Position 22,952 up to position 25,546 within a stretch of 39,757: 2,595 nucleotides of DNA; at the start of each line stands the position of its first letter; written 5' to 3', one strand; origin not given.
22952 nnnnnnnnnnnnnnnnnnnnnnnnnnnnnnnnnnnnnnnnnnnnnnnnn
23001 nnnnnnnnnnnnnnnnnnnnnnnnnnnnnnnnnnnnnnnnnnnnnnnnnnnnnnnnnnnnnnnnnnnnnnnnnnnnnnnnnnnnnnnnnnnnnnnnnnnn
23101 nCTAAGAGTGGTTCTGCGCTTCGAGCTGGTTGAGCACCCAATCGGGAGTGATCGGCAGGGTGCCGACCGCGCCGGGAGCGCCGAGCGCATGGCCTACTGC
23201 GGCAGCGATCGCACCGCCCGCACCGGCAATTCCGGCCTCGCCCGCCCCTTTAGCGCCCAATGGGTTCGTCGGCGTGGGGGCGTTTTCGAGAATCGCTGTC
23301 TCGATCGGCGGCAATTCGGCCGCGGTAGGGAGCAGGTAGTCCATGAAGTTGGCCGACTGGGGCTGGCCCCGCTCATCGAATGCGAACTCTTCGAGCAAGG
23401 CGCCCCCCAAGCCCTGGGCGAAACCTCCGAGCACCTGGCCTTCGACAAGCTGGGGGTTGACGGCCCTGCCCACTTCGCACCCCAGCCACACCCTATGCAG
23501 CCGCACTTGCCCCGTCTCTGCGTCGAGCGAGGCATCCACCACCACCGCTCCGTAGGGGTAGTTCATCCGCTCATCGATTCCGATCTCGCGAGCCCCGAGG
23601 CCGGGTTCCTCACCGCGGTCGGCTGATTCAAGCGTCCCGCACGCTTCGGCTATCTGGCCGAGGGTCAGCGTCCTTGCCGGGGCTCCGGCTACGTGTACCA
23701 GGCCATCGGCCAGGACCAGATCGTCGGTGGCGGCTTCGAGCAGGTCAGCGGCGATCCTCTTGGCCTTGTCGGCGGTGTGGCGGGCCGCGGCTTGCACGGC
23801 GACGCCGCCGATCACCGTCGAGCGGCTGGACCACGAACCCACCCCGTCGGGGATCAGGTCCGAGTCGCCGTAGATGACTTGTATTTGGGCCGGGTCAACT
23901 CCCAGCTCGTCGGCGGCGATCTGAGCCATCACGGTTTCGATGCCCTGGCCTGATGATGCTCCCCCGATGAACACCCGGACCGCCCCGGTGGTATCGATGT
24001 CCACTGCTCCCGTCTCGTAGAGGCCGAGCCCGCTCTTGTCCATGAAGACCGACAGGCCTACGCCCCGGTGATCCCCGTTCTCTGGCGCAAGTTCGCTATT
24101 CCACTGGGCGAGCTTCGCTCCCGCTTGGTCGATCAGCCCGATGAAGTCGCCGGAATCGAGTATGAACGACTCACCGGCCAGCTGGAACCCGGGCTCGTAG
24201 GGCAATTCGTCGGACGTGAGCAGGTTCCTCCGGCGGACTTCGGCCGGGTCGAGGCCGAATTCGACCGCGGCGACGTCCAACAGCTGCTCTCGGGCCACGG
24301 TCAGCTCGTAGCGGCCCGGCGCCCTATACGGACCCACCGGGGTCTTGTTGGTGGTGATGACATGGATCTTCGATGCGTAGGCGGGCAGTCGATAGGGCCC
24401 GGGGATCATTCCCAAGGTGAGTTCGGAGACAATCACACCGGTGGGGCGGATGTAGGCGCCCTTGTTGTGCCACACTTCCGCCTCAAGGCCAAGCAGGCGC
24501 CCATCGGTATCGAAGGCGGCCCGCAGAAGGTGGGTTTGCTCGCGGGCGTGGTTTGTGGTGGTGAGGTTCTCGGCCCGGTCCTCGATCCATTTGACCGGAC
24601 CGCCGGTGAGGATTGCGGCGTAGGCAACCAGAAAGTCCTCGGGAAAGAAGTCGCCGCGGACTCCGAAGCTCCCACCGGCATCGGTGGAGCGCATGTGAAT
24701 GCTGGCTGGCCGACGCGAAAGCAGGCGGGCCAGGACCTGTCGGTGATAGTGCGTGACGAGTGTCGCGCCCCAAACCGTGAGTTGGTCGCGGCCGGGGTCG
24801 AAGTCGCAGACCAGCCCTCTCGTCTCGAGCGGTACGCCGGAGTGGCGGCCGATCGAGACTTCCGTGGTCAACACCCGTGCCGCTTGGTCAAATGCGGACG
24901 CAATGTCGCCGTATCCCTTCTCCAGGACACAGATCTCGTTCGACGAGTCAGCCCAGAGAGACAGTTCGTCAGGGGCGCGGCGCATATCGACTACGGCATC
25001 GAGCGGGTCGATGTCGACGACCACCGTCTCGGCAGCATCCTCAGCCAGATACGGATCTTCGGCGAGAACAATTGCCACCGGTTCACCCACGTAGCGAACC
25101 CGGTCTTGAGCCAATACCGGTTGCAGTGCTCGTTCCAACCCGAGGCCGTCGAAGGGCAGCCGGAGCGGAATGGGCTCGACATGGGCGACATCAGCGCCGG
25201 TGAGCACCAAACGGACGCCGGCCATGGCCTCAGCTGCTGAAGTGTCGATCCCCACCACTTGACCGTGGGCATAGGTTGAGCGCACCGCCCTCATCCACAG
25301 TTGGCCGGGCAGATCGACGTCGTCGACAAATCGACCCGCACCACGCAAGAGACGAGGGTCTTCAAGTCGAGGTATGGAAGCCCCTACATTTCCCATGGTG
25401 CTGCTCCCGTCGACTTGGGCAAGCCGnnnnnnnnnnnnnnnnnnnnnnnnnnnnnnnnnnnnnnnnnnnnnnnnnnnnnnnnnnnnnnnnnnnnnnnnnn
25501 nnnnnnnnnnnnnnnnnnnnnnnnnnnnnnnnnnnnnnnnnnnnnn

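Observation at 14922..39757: Subunit imbalance: four Mo-hydroxylase catalytic subunits but only two FAD and two 2Fe-2S subunits, in four different arrangements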

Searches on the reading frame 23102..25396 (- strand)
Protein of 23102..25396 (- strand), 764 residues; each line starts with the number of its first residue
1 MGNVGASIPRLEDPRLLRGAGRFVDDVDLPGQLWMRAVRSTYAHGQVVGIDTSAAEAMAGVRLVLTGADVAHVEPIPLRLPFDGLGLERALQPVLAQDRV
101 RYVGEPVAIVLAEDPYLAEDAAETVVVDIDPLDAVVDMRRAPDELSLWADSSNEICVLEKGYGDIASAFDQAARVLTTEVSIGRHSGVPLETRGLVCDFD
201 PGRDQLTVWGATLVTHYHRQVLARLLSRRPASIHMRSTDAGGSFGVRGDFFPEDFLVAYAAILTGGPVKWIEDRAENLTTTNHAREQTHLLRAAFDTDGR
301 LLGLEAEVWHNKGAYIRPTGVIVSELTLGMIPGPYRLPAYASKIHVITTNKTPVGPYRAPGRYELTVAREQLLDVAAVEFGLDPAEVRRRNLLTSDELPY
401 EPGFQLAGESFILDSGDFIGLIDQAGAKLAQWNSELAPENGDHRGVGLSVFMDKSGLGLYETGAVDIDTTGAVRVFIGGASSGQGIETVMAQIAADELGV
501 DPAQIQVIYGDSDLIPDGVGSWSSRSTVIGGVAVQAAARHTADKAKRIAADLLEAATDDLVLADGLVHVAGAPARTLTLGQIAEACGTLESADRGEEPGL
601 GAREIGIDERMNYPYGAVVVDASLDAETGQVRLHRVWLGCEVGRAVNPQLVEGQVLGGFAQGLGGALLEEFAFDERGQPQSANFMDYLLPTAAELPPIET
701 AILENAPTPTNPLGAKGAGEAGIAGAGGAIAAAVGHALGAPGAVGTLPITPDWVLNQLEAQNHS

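Call 4: search_protein_families(library=pfam, proteins=[window:23102-25396:-], max_evalue=0.01)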
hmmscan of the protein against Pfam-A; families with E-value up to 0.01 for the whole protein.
window:23102-25396:- (764 aa): 3 families
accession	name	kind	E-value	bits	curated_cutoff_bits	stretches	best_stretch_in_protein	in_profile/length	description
PF20256.3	MoCoBD_2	-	4e-71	240.2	27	1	430-696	9-283/283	Molybdopterin cofactor-binding domain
PF02738.23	MoCoBD_1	-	5e-65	219.4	27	1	159-392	12-244/244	Molybdopterin cofactor-binding domain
PF01315.27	Ald_Xan_dh_C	-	1.3e-24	87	31.3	1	19-132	2-109/110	Aldehyde oxidase and xanthine dehydrogenase, a/b hammerhead domain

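Call 11: search_solved_structures(query=window:23102-25396:-, max_evalue=1e-20)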
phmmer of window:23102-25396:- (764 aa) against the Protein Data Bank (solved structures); distinct sequences matched with E-value up to 1e-20: 41.
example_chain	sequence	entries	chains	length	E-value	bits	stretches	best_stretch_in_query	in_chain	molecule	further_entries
7dqx_A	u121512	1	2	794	9.6e-215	718.5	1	4-762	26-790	6-hydroxypseudooxynicotine dehydrogenase complex subunit gamma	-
1t3q_B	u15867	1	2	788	1.7e-126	426.6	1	3-759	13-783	quinoline 2-oxidoreductase large subunit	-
8uem_A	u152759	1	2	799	1.4e-125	423.6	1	9-757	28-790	Carbon monoxide dehydrogenase (Large chain), CoxL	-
1ffu_B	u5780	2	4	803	1.5e-100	340.9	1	3-743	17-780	CUTL, MOLYBDOPROTEIN OF CARBON MONOXIDE DEHYDROGENASE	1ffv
1n5w_B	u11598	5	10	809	3.2e-98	333.2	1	4-737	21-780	Carbon monoxide dehydrogenase large chain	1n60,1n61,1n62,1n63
1zxi_B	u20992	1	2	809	4.3e-98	332.8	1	4-737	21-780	Carbon monoxide dehydrogenase large chain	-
4zoh_A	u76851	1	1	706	1.4e-91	311.3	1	4-735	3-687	Putative oxidoreductase molybdopterin-binding subunit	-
1rm6_A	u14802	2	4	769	2.1e-85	290.8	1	2-761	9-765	4-hydroxybenzoyl-CoA reductase alpha subunit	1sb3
1sij_A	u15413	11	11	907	6.5e-41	143.7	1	31-759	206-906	Aldehyde oxidoreductase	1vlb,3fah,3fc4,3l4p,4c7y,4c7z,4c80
3hrd_B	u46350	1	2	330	1.3e-39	139.3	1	453-761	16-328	Nicotinate dehydrogenase medium molybdopterin subunit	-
3sr6_C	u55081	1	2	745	7.3e-37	130.3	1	4-741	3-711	Xanthine dehydrogenase/oxidase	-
1fiq_C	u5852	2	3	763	7.4e-37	130.3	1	4-741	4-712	XANTHINE OXIDASE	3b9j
3etr_C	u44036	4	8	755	7.8e-37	130.2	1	4-741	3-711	Xanthine dehydrogenase/oxidase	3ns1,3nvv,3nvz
3nrz_C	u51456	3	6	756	7.8e-37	130.2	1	4-741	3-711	Xanthine dehydrogenase/oxidase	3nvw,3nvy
3eub_C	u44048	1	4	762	8.1e-37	130.1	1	4-741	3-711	Xanthine dehydrogenase/oxidase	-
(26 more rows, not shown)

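Call 17: search_dna_similar(query=window:23102-25396:-, collection=plasmids, mode=protein, max_rows=25, max_evalue=1e-50)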
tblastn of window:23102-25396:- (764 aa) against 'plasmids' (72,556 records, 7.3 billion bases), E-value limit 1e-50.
Records with a match: 357; places in all: 420; records where one place covers at least 80% of the query: 353.
Best place of each record, by identity: <60% 357.
By first word of the organism name: Sinorhizobium 83; Pseudosulfitobacter 41; Azospirillum 15; Paraburkholderia 12; Rhizobium 11; Caballeronia 10; Arthrobacter 9; Bacillus 9; Cupriavidus 8; Burkholderia 8; and 66 more.
By predicted mobility (MOB-suite, as given by PLSDB): non-mobilizable 192; mobilizable 85; conjugative 80.
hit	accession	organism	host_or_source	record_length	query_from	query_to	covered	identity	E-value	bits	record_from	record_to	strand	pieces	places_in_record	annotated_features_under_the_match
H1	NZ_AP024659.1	Arthrobacter sp. NicSoilB11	-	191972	4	764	100%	45.6%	5e-178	573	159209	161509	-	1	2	kdhC: 6-hydroxypseudooxynicotine dehydrogenase complex subunit gamma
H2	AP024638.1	Arthrobacter sp. NtRootC7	Nicotiana tabacum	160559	4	764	100%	45.4%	2e-178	574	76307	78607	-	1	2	aldehyde dehydrogenase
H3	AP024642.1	Arthrobacter sp. NtRootD5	Nicotiana tabacum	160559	4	764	100%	45.4%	2e-178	574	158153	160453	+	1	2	aldehyde dehydrogenase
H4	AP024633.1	Arthrobacter sp. NtRootA2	Nicotiana tabacum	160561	4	764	100%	45.4%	2e-178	574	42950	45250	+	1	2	aldehyde dehydrogenase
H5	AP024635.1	Arthrobacter sp. NtRootA4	Nicotiana tabacum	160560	4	764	100%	45.4%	2e-178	574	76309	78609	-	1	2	aldehyde dehydrogenase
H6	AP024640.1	Arthrobacter sp. NtRootC45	Nicotiana tabacum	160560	4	764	100%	45.4%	2e-178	574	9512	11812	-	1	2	aldehyde dehydrogenase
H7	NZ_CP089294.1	Paenarthrobacter nicotinovorans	-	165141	4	764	100%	45.4%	2e-178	574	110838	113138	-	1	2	kdhC: 6-hydroxypseudooxynicotine dehydrogenase complex subunit gamma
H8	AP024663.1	Arthrobacter sp. NicSoilE8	-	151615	4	764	100%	45.4%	4e-178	573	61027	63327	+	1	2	aldehyde dehydrogenase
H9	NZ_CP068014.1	Paenarthrobacter ureafaciens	cell culture,in the nicotine environment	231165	4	764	100%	45.4%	4e-178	573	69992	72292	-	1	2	kdhC: 6-hydroxypseudooxynicotine dehydrogenase complex subunit gamma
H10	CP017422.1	Arthrobacter sp. ZXY-2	whole organism,soil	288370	4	764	100%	45.4%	4e-178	573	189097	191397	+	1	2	hypothetical protein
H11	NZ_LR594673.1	Variovorax sp. PBL-E5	linuron-contaminated soil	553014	3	713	93%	41.6%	4e-129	432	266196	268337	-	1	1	xanthine dehydrogenase family protein molybdopterin-binding subunit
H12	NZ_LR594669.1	Variovorax sp. SRS16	linuron-contaminated soil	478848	3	713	93%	41.1%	2e-126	424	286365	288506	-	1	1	xanthine dehydrogenase family protein molybdopterin-binding subunit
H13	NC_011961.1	Thermomicrobium roseum DSM 5159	-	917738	4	711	93%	39.5%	4e-114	388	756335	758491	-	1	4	xanthine dehydrogenase family protein molybdopterin-binding subunit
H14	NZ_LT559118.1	Nonomuraea gerenzanensis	-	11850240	5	713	93%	38.0%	7e-105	361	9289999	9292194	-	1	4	none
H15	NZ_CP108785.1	Embleya sp. NBC_00888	-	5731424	4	705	92%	38.2%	1e-95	334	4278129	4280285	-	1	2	none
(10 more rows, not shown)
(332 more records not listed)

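Call 18: get_annotated_region(hit=H7, flank=14000)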
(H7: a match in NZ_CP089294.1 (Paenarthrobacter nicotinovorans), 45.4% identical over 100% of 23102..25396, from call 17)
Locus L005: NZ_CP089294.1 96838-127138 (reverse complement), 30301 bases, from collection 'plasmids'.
description: Paenarthrobacter nicotinovorans strain ATCC 49919 plasmid pAO1, complete sequence
organism: Paenarthrobacter nicotinovorans (NCBI taxid 29320)
taxonomy: Bacteria; Actinomycetota; Actinomycetes; Micrococcales; Micrococcaceae; Paenarthrobacter; Paenarthrobacter nicotinovorans
host: -; source: -; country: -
typing (MOB-suite, as given by PLSDB): conjugative; relaxase MOBP; mating-pair formation MPF_T
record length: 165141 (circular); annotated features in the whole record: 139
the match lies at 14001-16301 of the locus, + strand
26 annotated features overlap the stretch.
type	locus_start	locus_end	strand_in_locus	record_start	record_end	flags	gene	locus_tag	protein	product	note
CDS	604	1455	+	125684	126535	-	ndhA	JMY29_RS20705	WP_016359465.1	2,6-dihydroxypyridine 3-hydroxylase subunit NdhA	-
CDS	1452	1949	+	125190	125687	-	ndhB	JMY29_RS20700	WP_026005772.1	2,6-dihydroxypyridine 3-hydroxylase subunit NdhB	-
CDS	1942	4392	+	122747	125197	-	ndhC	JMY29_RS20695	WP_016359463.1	2,6-dihydroxypyridine 3-hydroxylase subunit NdhC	-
CDS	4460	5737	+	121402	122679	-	-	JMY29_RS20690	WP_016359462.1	(S)-6-hydroxynicotine oxidase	-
CDS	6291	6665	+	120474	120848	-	-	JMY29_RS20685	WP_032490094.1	DUF948 domain-containing protein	-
CDS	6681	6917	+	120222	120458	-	-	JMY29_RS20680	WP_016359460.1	hypothetical protein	-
CDS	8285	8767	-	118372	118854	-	kdhB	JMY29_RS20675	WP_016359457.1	6-hydroxypseudooxynicotine dehydrogenase complex subunit beta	-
CDS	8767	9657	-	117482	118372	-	kdhA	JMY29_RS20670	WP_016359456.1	6-hydroxypseudooxynicotine dehydrogenase complex subunit alpha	-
CDS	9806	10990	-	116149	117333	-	-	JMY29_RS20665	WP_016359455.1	helix-turn-helix domain-containing protein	-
CDS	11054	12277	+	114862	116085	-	-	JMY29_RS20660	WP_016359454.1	helix-turn-helix domain-containing protein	-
CDS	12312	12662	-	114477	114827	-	-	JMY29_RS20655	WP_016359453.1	cupin domain-containing protein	-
CDS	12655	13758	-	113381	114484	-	-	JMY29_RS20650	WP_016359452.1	2,6-dihydropseudooxynicotine hydrolase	-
CDS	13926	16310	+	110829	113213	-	kdhC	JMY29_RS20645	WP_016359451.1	6-hydroxypseudooxynicotine dehydrogenase complex subunit gamma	-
CDS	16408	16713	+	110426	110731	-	-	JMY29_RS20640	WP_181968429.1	Dabb family protein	-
CDS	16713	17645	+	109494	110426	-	-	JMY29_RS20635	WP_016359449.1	cyclase family protein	-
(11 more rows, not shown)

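Call 42: search_protein_families(library=ncbifam, proteins=[window:23102-25396:-], max_evalue=1e-10)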
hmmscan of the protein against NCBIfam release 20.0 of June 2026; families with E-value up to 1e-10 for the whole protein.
window:23102-25396:- (764 aa): 13 families
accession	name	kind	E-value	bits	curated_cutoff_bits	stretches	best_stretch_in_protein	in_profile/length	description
NF040766.1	CODH_aero_grp5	exception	3.5e-173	577.8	950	2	4-584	5-592/785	aerobic carbon-monoxide dehydrogenase large subunit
NF041018.1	glyceraldDH_alpha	equivalog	3.2e-161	538.3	790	1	4-752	3-738/741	glyceraldehyde dehydrogenase subunit alpha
TIGR02416.1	CO_dehy_Mo_lg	equivalog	2.5e-127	426.1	991.15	1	12-741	1-753/770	aerobic carbon-monoxide dehydrogenase large subunit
TIGR03194.1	4hydrxCoA_A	equivalog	1.6e-117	393.8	994.55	1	9-757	2-745/746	4-hydroxybenzoyl-CoA reductase subunit alpha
NF043082.1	XdhA_XDHase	equivalog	6.1e-94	315.6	780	1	4-761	1-755/758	xanthine dehydrogenase subunit XdhA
NF007426.0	PRK09970.1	equivalog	1.4e-87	294.5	916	1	3-759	5-756/761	xanthine dehydrogenase molybdenum-binding subunit XdhA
TIGR03196.1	pucD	equivalog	1.4e-78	265.1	783.65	1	18-752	17-752/763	xanthine dehydrogenase subunit D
NF045668.1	pterin_aldehy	equivalog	2.3e-69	234.5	1100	1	30-758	203-904/905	molybdopterin-dependent aldehyde oxidoreductase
TIGR02965.1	xanthine_xdhB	equivalog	1.4e-61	208.6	849.5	1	18-706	15-697/758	xanthine dehydrogenase molybdopterin binding subunit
NF041671.1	peri_hyde_PaoC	equivalog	4.8e-60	203.8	1180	1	29-760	45-733/735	aldehyde oxidoreductase molybdenum-binding subunit PaoC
TIGR03311.1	Se_dep_XDH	equivalog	1.3e-57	195.5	830.45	2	2-545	160-678/848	selenium-dependent xanthine dehydrogenase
TIGR03313.1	Se_sel_red_Mo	hypoth_equivalog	5.3e-57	193.2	1101.9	1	161-758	360-949/951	molybdopterin-dependent oxidoreductase Mo/Fe-S-binding subunit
TIGR02969.1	mam_aldehyde_ox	subfamily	4.5e-34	117.2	1912.3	1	19-736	591-1277/1330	aldehyde oxidase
